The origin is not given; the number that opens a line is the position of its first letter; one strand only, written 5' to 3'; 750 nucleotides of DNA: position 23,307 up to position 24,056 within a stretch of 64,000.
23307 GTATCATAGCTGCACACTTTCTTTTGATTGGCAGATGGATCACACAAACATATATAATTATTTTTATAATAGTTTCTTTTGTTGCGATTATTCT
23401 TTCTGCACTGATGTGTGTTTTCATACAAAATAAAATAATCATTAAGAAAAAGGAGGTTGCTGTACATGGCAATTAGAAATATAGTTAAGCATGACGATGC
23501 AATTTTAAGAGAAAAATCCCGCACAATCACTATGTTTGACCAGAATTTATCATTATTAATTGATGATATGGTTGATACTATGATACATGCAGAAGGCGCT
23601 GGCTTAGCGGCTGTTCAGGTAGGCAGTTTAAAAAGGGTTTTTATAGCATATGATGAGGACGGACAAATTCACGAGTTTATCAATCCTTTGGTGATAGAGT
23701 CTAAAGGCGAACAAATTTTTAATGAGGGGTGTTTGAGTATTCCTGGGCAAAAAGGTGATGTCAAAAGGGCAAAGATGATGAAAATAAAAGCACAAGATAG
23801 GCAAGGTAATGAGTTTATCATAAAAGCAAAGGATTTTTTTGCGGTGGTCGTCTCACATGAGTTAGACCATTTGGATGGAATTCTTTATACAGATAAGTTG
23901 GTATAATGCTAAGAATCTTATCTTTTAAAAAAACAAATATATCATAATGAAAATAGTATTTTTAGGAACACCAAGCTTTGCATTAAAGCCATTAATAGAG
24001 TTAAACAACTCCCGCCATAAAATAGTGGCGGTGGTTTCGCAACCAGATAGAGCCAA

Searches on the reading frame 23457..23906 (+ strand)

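Call 46: search_protein_families(library=pfam, proteins=[window:23457-23906:+], max_evalue=0.00001)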
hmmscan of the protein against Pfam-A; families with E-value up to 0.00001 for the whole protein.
window:23457-23906:+ (149 aa): 1 family
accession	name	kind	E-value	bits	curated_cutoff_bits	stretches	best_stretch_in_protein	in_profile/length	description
PF01327.26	Pep_deformylase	-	7.4e-46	156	22.8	1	6-148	1-150/156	Polypeptide deformylase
